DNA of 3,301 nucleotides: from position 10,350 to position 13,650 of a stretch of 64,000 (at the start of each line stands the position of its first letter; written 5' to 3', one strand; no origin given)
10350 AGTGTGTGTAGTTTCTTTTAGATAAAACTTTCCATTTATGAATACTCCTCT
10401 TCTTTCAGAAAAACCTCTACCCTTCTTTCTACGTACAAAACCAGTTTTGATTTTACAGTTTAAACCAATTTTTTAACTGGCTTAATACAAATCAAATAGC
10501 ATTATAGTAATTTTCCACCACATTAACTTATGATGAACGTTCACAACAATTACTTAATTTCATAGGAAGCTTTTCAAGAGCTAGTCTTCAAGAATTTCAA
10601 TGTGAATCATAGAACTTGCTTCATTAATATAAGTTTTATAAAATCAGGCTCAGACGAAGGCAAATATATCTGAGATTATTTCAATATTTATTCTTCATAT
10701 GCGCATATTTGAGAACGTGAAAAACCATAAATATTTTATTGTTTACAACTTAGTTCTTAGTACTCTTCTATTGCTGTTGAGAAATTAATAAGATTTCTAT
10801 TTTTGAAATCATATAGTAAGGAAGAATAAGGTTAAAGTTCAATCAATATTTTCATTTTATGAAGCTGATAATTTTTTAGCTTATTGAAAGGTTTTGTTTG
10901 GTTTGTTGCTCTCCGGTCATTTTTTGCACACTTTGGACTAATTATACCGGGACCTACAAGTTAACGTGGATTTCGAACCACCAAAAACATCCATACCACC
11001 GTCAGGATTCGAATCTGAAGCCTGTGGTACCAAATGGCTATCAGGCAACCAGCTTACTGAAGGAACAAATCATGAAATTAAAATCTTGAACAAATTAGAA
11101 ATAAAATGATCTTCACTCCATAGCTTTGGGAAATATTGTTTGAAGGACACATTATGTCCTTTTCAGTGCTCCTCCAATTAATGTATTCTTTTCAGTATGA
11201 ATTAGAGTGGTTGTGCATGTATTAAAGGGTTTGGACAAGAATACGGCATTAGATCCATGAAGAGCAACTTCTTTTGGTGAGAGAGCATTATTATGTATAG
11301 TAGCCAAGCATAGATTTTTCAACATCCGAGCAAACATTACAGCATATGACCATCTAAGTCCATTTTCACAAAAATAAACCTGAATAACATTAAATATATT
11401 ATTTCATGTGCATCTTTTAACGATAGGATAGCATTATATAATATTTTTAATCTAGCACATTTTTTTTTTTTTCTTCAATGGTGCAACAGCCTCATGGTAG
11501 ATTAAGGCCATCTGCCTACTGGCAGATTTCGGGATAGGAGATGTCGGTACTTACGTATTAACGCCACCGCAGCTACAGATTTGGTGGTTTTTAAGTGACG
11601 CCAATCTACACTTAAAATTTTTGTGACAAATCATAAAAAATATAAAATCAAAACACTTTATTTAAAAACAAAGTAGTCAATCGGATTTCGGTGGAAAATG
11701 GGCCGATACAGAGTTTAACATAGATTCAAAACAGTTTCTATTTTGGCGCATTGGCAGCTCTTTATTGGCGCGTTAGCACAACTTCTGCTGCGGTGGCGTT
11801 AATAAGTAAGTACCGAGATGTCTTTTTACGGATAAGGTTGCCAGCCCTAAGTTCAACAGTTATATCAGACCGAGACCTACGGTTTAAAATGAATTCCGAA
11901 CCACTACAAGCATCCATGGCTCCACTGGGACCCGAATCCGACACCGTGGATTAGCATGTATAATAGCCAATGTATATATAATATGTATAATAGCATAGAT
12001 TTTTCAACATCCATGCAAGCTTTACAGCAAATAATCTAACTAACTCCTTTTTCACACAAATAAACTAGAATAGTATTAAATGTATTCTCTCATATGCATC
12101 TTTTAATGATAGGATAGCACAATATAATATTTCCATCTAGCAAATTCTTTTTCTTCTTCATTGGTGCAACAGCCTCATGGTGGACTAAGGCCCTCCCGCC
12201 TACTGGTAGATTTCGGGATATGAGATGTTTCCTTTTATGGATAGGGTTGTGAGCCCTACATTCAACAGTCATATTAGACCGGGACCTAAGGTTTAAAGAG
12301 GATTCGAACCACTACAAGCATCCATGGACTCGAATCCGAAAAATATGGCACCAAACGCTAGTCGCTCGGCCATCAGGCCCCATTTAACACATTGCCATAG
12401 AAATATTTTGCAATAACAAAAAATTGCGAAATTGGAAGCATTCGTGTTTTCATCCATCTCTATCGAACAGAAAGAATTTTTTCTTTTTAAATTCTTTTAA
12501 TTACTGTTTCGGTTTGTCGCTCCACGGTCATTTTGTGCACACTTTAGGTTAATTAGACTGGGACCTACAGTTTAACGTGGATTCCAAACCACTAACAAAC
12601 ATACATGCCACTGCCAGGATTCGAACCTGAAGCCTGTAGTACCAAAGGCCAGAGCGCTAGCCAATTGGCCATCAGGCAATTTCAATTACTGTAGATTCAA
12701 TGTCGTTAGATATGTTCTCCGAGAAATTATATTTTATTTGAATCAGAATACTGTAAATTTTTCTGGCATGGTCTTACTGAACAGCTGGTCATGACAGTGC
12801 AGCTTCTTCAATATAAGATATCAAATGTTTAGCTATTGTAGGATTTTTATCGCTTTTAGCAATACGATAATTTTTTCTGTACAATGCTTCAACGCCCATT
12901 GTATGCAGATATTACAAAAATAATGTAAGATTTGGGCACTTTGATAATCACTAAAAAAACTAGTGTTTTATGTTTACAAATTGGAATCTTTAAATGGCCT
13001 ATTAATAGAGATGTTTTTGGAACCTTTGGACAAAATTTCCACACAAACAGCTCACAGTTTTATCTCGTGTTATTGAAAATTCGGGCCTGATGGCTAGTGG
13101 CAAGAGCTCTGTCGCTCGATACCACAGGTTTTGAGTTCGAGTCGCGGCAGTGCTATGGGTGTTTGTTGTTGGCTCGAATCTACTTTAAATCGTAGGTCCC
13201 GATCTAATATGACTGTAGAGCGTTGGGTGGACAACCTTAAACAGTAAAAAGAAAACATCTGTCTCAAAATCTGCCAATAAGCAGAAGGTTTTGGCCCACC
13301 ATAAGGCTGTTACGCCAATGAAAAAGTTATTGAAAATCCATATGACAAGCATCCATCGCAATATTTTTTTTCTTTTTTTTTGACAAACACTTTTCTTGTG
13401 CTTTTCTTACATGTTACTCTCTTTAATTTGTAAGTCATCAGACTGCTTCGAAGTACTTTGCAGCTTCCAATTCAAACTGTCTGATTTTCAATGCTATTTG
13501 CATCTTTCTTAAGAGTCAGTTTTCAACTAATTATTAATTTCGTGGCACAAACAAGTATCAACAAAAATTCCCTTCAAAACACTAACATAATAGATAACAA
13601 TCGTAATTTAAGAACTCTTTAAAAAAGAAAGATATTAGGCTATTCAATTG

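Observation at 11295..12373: Nested 8-bp-TSD MITE inside a SINE, with the empty site preserved in an adjacent tandem paralog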

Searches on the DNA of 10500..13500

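Call 24: search_rna_families(source=window, start=10500, end=13500, threshold=evalue, max_evalue=1)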
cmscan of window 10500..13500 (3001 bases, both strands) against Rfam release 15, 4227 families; matches with E-value up to 1: 1.
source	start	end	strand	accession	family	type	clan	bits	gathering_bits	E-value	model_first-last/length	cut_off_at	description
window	11056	11117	+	RF01991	SECIS_5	Cis-reg;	-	22.4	50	0.57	1-66/66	no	Selenocysteine insertion sequence 5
